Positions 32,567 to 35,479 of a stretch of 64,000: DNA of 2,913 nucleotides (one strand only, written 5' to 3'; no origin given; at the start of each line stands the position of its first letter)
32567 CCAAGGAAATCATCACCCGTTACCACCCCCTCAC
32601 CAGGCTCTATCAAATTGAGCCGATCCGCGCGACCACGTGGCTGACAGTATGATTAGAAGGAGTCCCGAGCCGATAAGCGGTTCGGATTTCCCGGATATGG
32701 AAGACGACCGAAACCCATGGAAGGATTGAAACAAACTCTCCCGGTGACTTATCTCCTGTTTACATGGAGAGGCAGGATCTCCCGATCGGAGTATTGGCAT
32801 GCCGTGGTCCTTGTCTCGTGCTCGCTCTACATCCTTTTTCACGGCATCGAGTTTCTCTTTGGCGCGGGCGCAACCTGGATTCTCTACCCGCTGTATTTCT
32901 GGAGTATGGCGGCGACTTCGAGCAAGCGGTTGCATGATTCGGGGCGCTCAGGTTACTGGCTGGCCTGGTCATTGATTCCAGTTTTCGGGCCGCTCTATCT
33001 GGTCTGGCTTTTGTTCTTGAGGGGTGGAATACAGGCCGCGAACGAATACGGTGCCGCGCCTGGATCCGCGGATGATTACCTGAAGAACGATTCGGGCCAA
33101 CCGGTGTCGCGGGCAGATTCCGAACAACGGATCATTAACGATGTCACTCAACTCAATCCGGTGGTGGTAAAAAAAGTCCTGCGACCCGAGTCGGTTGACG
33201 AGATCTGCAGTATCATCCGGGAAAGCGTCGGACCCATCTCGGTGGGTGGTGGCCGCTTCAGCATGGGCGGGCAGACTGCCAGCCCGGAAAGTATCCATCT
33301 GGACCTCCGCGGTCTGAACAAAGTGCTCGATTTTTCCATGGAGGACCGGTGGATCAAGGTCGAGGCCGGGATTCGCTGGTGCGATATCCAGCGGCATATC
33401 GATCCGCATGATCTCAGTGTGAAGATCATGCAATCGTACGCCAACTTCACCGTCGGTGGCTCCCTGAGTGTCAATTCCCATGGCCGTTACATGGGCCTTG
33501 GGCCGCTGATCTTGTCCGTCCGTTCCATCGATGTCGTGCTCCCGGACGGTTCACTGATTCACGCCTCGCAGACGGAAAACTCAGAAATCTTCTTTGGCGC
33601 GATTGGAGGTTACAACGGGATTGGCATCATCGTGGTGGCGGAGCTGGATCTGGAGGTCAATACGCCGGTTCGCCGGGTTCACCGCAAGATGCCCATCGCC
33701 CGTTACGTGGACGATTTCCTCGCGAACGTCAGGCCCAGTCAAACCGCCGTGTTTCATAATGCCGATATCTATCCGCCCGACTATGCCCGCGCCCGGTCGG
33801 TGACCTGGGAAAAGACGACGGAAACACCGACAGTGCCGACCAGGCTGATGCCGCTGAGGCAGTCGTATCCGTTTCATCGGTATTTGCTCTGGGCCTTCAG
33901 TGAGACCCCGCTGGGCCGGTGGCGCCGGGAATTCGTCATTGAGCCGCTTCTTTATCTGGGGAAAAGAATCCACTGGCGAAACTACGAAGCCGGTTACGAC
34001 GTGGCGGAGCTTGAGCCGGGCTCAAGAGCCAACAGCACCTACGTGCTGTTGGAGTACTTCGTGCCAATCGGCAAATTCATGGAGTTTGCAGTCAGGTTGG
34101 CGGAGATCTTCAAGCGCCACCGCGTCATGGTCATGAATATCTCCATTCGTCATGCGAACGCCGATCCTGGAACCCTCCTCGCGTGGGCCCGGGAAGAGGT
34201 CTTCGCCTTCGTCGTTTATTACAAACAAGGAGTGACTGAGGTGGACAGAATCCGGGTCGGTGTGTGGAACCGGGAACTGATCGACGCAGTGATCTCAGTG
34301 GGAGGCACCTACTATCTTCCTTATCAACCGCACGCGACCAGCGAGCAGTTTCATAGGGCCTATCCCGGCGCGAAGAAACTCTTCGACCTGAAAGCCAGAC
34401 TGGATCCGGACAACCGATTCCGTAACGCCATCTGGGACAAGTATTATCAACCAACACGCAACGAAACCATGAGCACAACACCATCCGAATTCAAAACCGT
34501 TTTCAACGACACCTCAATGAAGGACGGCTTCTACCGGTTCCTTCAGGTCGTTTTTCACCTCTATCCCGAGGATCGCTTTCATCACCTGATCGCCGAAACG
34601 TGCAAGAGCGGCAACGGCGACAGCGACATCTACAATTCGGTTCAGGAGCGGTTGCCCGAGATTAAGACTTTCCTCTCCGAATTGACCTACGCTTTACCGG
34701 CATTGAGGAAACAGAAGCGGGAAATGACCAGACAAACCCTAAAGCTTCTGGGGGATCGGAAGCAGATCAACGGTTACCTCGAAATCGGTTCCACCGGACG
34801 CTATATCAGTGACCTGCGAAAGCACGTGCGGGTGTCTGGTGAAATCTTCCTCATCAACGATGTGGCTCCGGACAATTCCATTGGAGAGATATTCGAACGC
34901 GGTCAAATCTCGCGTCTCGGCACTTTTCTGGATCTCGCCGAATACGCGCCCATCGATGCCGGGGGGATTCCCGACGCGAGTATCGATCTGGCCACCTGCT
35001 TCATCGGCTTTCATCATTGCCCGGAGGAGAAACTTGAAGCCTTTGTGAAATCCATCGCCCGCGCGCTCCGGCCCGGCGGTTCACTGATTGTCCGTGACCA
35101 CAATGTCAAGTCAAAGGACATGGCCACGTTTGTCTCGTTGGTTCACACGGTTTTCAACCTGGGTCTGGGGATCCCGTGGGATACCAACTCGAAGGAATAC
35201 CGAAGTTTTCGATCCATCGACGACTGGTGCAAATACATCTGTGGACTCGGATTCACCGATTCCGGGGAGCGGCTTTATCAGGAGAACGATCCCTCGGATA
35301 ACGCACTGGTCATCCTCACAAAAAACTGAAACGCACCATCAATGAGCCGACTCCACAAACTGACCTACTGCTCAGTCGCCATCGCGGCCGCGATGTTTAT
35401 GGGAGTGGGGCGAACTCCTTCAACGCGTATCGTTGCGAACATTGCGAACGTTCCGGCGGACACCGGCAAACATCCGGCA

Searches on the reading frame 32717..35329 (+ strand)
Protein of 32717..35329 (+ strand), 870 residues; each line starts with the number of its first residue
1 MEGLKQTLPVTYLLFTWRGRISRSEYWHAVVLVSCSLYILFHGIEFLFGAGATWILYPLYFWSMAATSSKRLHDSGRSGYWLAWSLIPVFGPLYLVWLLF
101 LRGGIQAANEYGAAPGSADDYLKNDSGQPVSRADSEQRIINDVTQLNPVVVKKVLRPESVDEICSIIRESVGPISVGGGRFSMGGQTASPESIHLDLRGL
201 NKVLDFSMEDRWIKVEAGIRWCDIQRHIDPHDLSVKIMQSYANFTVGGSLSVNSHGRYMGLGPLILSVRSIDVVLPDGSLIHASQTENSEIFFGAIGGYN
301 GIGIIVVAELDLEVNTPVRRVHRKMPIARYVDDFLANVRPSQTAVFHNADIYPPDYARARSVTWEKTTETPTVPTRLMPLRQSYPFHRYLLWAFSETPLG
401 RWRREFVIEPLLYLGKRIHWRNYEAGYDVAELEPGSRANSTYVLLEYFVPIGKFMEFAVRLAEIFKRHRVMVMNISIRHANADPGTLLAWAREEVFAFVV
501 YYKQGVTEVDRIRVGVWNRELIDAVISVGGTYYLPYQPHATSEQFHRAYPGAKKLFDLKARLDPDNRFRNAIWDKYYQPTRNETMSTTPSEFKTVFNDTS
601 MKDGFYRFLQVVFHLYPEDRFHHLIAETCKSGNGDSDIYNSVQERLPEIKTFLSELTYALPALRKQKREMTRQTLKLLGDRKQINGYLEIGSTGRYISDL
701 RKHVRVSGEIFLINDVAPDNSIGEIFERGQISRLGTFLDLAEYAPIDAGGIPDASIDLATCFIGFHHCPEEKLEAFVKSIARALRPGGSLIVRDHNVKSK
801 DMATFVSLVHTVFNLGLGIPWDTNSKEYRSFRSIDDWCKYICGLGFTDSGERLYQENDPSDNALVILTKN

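Call 9: search_protein_families(library=pfam, proteins=[window:32717-35329:+], max_evalue=0.001)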
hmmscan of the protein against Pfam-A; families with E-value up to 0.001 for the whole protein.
window:32717-35329:+ (870 aa): 5 families
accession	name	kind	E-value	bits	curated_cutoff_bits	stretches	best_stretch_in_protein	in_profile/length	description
PF01565.28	FAD_binding_4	-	4.7e-20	72.1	26.4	1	153-283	3-138/139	FAD binding domain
PF05656.20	DUF805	-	3.9e-15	56.7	25.7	1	15-112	2-110/111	Protein of unknown function (DUF805)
PF08241.18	Methyltransf_11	-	1.2e-06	29.5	21.2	1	750-792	55-95/95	Methyltransferase domain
PF13649.12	Methyltransf_25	-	7.5e-06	27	27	1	751-788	60-97/97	Methyltransferase domain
PF13489.12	Methyltransf_23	-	0.0002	21.6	27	1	665-808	4-124/164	Methyltransferase domain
